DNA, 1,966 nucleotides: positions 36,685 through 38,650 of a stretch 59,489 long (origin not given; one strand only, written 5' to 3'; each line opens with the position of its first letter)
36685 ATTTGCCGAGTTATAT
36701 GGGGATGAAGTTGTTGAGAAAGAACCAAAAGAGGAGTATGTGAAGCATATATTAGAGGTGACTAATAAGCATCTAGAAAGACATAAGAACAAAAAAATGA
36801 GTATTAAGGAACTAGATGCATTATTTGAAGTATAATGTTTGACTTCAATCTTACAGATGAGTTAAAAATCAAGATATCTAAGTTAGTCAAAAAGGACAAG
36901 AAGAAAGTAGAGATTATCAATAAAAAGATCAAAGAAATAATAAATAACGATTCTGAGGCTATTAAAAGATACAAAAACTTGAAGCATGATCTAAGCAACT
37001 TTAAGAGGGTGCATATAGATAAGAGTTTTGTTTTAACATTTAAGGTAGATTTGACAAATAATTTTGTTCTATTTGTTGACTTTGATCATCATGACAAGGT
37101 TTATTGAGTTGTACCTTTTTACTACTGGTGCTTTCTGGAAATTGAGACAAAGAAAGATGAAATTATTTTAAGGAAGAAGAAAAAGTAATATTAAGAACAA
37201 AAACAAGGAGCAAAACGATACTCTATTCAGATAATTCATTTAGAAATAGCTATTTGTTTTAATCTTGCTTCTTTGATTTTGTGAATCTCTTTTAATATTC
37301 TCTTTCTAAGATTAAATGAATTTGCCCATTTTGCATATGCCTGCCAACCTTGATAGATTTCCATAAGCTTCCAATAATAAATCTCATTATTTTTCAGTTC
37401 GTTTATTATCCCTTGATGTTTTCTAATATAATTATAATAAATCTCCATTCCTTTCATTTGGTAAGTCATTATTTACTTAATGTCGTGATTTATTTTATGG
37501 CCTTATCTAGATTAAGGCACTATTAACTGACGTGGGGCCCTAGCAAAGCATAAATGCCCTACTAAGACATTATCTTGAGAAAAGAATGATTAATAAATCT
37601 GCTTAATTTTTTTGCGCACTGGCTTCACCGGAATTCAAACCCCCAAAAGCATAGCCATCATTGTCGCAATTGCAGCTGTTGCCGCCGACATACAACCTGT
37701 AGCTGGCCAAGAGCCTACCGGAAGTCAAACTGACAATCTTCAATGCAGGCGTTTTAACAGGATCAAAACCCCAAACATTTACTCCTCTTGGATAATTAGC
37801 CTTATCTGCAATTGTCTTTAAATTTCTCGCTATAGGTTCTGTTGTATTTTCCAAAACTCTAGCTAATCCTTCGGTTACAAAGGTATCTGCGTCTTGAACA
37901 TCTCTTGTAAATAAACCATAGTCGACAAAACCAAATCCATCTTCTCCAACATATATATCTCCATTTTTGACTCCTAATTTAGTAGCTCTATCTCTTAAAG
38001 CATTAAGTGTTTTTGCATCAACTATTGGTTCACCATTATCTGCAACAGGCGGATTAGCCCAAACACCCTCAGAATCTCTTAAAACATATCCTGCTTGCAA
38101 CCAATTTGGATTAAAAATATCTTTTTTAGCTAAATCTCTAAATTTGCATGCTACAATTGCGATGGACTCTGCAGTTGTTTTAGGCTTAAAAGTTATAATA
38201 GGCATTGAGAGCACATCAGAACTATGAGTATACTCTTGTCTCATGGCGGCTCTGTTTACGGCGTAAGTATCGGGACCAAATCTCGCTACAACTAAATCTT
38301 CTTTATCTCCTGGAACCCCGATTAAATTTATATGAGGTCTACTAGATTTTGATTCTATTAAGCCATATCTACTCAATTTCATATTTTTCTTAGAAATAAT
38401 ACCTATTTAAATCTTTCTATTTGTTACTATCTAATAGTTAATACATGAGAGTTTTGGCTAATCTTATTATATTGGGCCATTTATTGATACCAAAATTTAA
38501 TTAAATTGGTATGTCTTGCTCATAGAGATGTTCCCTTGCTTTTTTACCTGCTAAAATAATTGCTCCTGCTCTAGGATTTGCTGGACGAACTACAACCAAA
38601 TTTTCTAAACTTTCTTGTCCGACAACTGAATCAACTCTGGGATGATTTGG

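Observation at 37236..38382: Relic diversity-generating retroelement: VR-bearing target beside a stub of the RT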

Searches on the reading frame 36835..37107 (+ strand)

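Call 3: search_protein_families(library=pfam, proteins=[window:36835-37107:+], max_evalue=1)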
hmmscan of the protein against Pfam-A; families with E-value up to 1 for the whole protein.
window:36835-37107:+ (90 aa): 7 families
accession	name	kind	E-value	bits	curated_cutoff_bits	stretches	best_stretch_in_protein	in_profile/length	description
PF06769.20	YoeB_toxin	-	0.0073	16.7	27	1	18-86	13-79/80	YoeB-like toxin of bacterial type II toxin-antitoxin system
PF21408.2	MTR4-like_stalk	-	0.012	16.3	24.2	1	16-57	15-56/64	Exosome RNA helicase MTR4-like, stalk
PF05016.21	ParE_toxin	-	0.018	16.1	23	1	14-90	3-89/89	ParE toxin of type II toxin-antitoxin system, parDE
PF09893.14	DUF2120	-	0.028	14.9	25.3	1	7-60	38-94/136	Uncharacterized protein conserved in archaea (DUF2120)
PF15738.11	YafQ_toxin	-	0.031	15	30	1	15-88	13-85/88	Bacterial toxin of type II toxin-antitoxin system, YafQ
PF08965.17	Aca2_YdiL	-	0.035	14.7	23.8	1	5-65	42-96/118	Aca2/YdiL-like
PF12639.13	Colicin-DNase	-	0.083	14.2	25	1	3-60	10-65/96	DNase/tRNase domain of colicin-like bacteriocin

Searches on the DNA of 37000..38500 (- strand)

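Call 37: search_rna_families(source=window, start=37000, end=38500, threshold=evalue, max_evalue=10)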
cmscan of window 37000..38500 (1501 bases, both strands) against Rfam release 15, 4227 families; matches with E-value up to 10: 8.
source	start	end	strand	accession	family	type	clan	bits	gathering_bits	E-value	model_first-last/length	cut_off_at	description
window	37418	37567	-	RF03019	RT-16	Gene; sRNA;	-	27.1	50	0.14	1-158/158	no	RT-16 RNA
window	37092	37186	+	RF02526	SSRC34_1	Gene; sRNA;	-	20.1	64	7.8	1-128/128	no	Streptococcus sRNA SSRC34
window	38404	38427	+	RF01339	CRISPR-DR27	Gene; CRISPR;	-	18.7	35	8.6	1-25/25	no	CRISPR RNA direct repeat element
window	37714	37749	-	RF00273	SNORD59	Gene; snRNA; snoRNA; CD-box;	CL00065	18.6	45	1.5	1-73/73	no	Small nucleolar RNA SNORD59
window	37200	37274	-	RF04344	Plastid-psbA-3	Cis-reg;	CL00153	17.9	48.4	4.7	1-57/57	no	Plastid-psbA-3 3UTR RNA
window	37028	37097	-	RF01160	sn2841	Gene; snRNA; snoRNA; CD-box;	-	16.2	45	5.2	1-72/72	no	Small nucleolar RNA sn2841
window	37782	37838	-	RF03126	L20-Deltaproteobacteria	Cis-reg; leader;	-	15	42.8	8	1-59/59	no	L20-Deltaproteobacteria ribosomal protein leader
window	37903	38032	-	RF02111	IS009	Gene;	-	14.1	117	1.5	1-199/199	no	IS009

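Call 39: search_rna_families(source=window, start=37350, end=37650, threshold=evalue, max_evalue=1, show_alignments=1)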
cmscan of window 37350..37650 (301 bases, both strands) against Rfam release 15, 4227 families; matches with E-value up to 1: 1.
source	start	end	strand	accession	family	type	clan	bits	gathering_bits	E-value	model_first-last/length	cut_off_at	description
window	37418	37567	-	RF03019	RT-16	Gene; sRNA;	-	27.1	50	0.028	1-158/158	no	RT-16 RNA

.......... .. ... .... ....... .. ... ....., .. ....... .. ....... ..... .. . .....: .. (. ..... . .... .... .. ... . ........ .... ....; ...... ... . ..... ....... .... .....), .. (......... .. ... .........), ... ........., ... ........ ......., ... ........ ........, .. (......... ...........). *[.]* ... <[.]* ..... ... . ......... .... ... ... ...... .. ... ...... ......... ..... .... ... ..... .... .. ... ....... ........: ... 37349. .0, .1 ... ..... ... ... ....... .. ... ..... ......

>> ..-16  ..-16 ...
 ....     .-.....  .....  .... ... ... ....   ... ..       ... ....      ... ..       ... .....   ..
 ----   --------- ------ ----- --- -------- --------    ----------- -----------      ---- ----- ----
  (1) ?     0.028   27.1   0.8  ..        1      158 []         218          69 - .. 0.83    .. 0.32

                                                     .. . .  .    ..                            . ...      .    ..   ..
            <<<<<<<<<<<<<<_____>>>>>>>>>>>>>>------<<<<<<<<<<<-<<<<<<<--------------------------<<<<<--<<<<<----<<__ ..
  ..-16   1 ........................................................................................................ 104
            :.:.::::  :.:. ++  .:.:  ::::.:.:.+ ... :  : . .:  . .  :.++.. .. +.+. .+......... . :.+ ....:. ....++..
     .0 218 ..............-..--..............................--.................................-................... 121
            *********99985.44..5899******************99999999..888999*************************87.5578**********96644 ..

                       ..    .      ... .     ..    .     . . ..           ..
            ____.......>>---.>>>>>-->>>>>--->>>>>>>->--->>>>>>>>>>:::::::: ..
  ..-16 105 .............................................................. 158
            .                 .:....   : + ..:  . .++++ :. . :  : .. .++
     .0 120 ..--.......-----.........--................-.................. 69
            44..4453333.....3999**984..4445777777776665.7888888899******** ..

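Call 47: search_rna_families(sources=[L016, L018, L020, L021, L013], threshold=evalue, max_evalue=0.1)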
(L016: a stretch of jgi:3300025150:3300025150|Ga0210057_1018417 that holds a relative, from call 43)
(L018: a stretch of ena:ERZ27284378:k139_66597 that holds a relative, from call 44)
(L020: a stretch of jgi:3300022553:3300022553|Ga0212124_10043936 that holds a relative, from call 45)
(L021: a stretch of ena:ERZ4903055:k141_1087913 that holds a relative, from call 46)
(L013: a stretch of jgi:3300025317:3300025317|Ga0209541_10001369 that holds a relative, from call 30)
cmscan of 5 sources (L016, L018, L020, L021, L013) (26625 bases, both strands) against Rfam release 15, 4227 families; matches with E-value up to 0.1: 4.
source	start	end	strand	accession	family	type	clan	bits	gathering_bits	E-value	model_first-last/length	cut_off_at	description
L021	1128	1278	+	RF03019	RT-16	Gene; sRNA;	-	94.7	50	3e-14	1-158/158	no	RT-16 RNA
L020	2230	2390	+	RF03019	RT-16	Gene; sRNA;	-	85.3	50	2.6e-12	1-158/158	no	RT-16 RNA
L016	2966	3139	+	RF03019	RT-16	Gene; sRNA;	-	66.2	50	2.2e-08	1-158/158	no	RT-16 RNA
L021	150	233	+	RF00005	tRNA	Gene; tRNA;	CL00001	59.4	29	1.1e-10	1-71/71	no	tRNA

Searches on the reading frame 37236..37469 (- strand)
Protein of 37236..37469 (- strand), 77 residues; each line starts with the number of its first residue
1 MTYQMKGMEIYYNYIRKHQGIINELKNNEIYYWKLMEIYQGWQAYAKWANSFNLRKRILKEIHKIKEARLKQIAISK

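Call 3: search_protein_families(library=pfam, proteins=[window:37236-37469:-], max_evalue=1)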
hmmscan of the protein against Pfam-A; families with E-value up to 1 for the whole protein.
window:37236-37469:- (77 aa): 1 family
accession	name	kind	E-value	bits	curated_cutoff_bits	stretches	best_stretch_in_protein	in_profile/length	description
PF01303.22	Egg_lysin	-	0.058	13.9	27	1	13-50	23-60/121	Egg lysin (Sperm-lysin)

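Call 4: search_protein_families(library=ncbifam, proteins=[window:37236-37469:-], max_evalue=1)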
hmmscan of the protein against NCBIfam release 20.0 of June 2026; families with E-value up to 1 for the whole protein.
window:37236-37469:- (77 aa): 0 families

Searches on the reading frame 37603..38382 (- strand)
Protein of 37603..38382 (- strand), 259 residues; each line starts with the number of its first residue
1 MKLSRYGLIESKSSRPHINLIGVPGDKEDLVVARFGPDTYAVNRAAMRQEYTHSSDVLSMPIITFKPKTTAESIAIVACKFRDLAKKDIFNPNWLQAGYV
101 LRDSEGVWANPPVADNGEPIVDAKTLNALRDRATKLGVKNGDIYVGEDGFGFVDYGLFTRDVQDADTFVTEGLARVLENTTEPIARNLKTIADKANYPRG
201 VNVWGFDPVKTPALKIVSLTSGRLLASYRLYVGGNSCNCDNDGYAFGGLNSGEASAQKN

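Call 3: search_protein_families(library=pfam, proteins=[window:37603-38382:-], max_evalue=1)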
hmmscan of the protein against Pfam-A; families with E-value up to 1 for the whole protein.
window:37603-38382:- (259 aa): 0 families

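Call 4: search_protein_families(library=ncbifam, proteins=[window:37603-38382:-], max_evalue=1)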
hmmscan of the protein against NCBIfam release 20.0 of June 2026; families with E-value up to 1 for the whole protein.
window:37603-38382:- (259 aa): 0 families

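Call 18: search_solved_structures(query=window:37603-38382:-, max_evalue=10, show_alignments=2)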
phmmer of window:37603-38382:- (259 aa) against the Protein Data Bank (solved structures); distinct sequences matched with E-value up to 10: 0.

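Call 20: find_homologous_proteins(query=window:37603-38382:-)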
Query window:37603-38382:- (259 aa): 8 proteins with E <= 0.001 among 723 candidates.
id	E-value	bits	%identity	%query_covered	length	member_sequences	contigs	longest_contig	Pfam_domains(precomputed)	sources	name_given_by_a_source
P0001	6.7e-171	585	100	100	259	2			-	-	-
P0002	8.7e-82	293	56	98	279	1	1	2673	-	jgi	-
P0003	3.9e-65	238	53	86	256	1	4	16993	-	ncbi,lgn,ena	-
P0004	8.7e-58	214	51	94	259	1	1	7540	-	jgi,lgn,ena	-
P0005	3.3e-56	209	46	98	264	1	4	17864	-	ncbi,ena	ncbi:MAG: hypothetical protein AABX07_02700 [Nanoarchaeota archaeon]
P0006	1.0e-53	201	45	94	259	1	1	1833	-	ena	-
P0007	4.8e-53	199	48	87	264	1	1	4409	-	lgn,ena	-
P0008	9.3e-49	185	46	91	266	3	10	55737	-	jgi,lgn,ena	jgi:hypothetical protein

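Call 23: find_encoding_contigs(protein=P0003, flank=5000, max_places=3)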
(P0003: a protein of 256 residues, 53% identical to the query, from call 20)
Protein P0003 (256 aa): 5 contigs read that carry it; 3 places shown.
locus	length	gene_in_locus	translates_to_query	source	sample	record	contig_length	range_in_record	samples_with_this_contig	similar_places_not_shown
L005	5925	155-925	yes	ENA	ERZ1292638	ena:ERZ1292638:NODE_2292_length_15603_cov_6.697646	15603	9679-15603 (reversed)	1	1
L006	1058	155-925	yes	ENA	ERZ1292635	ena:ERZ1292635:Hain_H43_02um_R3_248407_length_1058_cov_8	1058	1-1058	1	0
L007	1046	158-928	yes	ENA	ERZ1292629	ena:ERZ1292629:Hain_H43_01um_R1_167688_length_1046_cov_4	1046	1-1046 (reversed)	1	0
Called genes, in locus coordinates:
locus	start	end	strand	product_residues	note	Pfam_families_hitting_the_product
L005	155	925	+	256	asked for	-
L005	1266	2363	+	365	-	PF00078:RVT_1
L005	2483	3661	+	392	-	PF01702:TGT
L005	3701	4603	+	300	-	PF11127:YgaP-like_TM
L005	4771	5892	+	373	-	PF01180:DHO_dh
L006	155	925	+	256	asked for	-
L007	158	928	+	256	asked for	-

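Call 24: find_encoding_contigs(protein=P0005, flank=5000, max_places=3)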
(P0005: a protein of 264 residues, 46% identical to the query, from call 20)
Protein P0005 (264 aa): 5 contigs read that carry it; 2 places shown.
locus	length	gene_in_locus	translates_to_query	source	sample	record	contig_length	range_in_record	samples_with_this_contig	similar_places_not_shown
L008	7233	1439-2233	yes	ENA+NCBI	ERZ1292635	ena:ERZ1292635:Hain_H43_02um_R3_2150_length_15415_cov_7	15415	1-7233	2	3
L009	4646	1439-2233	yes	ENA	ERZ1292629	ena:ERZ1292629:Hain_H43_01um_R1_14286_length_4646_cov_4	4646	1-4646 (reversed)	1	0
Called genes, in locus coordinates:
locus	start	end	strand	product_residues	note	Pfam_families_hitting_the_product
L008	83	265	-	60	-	-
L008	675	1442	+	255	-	-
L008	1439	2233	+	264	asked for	-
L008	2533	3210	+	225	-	-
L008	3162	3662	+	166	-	PF00078:RVT_1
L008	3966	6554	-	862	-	PF04851:ResIII (weak), PF00270:DEAD, PF00271:Helicase_C, PF19306:WHD_Lhr, PF08494:DEAD_assoc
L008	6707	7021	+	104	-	-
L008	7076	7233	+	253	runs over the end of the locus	-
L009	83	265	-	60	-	-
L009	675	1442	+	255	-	-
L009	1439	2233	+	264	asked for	-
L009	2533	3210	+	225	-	-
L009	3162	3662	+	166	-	PF00078:RVT_1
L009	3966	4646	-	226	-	?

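Call 25: find_encoding_contigs(protein=P0008, flank=5000, max_places=3)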
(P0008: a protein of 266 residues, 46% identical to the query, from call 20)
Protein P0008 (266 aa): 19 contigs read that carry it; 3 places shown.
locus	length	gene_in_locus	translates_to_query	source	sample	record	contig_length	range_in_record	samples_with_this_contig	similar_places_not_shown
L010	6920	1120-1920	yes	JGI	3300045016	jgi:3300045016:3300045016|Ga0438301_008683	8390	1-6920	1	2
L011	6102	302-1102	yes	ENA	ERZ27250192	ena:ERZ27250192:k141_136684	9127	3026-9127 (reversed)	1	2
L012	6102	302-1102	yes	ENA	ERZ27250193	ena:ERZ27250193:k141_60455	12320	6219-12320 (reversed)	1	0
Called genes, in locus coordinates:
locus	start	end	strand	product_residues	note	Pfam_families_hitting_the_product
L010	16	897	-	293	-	PF00665:rve, PF13683:rve_3 (weak)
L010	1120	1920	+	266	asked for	-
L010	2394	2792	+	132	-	PF01870:Hjc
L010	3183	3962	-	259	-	PF07091:FmrO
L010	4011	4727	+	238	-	-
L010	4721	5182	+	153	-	-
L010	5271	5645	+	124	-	PF09845:OapC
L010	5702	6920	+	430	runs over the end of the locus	PF18144:SMODS (weak), PF09249:tRNA_NucTransf2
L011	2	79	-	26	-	?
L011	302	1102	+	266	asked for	-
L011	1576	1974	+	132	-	PF01870:Hjc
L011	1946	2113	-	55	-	-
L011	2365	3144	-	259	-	PF07091:FmrO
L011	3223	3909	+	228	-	-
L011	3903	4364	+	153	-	-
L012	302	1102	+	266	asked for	-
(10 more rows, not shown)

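Call 29: find_encoding_contigs(protein=P0001, flank=5000, max_places=6)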
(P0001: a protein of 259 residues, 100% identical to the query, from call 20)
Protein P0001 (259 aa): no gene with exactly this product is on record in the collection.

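Call 30: find_encoding_contigs(protein=window:37603-38382:-, flank=5000, max_places=6)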
Protein window:37603-38382:- (259 aa): 16 contigs read that carry it; 3 places shown.
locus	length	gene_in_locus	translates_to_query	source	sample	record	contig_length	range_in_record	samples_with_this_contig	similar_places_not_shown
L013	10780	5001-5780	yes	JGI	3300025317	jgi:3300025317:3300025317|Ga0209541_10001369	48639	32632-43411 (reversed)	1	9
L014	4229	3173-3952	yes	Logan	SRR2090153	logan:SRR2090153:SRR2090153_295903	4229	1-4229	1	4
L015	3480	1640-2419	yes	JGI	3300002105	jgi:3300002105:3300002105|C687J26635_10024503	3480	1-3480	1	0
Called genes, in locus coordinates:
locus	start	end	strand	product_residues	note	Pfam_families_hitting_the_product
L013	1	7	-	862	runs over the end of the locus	PF00270:DEAD, PF00271:Helicase_C, PF19306:WHD_Lhr, PF08494:DEAD_assoc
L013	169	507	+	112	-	-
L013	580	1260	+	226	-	-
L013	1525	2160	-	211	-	-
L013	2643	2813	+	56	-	-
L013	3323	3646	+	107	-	-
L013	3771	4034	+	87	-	-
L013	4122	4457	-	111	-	-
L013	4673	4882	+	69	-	-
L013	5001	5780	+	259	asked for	-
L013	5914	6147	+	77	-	-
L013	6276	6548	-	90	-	-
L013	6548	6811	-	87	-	-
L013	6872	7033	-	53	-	-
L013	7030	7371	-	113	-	-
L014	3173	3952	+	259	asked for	-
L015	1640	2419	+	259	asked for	-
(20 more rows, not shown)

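Call 43: find_encoding_contigs(protein=P0004, flank=4000, max_places=2)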
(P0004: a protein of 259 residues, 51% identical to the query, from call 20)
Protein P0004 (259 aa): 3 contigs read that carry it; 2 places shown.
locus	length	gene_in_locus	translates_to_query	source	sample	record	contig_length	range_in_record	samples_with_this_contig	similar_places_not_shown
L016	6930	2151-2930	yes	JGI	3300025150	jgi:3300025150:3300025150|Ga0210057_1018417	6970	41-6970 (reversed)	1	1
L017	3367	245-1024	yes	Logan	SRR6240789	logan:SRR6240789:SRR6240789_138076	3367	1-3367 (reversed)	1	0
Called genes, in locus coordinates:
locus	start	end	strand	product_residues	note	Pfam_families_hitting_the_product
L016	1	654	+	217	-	?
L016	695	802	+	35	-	-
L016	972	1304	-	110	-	-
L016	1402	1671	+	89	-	-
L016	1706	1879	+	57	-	-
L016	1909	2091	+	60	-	-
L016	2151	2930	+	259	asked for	-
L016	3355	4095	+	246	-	-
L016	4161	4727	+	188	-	-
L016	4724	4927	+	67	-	PF26477:DUF8150 (weak)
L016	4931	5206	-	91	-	-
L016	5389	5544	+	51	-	-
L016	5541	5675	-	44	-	-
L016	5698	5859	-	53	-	-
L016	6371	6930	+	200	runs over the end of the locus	?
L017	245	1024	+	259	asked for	-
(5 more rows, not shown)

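Call 44: find_encoding_contigs(protein=P0007, flank=4000, max_places=2)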
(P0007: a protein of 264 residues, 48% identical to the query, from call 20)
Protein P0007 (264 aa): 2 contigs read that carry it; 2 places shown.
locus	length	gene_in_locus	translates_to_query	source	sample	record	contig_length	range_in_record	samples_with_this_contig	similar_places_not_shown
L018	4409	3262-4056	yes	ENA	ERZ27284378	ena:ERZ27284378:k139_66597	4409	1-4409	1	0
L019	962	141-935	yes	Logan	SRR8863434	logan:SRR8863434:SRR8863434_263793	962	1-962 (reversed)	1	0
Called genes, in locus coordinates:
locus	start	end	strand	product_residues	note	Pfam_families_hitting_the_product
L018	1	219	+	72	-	?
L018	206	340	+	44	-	-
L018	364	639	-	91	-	-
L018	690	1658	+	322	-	PF00814:TsaD, PF22521:HypF_C_2 (weak)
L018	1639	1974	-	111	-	-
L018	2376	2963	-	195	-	PF04264:YceI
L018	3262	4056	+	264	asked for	-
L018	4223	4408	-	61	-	?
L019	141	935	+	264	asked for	-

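Call 45: find_encoding_contigs(protein=P0002, flank=4000, max_places=2)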
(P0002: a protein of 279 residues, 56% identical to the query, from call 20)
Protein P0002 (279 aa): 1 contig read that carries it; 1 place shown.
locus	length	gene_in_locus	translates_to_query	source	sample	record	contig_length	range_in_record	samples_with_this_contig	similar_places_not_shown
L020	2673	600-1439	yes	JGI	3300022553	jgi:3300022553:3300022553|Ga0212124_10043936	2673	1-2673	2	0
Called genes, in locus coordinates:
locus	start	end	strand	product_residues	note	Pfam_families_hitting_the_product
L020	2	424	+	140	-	?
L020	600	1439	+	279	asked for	-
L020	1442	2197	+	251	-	-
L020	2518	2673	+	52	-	?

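Call 46: find_encoding_contigs(protein=P0006, flank=4000, max_places=2)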
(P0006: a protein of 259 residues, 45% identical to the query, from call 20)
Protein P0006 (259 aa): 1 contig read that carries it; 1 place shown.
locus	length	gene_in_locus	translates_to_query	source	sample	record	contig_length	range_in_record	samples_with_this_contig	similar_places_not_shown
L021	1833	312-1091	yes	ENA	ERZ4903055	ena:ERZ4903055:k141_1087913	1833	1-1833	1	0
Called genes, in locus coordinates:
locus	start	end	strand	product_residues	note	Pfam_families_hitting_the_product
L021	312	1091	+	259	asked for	-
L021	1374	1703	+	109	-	-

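Call 48: search_protein_representatives(alignment_id=A1)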
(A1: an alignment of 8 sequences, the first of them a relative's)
Query: 8 sequences, 258 profile positions. Proteins with E-value up to 0.001 (for the whole library): 287; up to 1e-10: 248; up to 1e-30: 161. The best 150 are listed.
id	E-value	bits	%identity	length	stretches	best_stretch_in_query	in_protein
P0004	5.6e-123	425.7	-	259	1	2-258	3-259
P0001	7.3e-118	408.9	-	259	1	4-258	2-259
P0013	3.8e-95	334.5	-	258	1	6-258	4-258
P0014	8.7e-95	333.3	-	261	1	7-257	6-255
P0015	2.7e-89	315.3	-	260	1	4-258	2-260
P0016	3.4e-85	301.9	-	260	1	3-257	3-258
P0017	2.9e-79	282.5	-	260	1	6-258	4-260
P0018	5.5e-79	281.5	-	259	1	4-249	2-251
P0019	5.8e-76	271.6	-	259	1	6-251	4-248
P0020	3.7e-75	269.0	-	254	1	4-257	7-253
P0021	1.5e-74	267.0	-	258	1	6-258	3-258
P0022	1.2e-73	264.0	-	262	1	14-249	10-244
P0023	1.6e-73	263.7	-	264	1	8-255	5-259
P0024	3.9e-72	259.1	-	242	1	6-248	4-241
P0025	2.2e-71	256.6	-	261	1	9-257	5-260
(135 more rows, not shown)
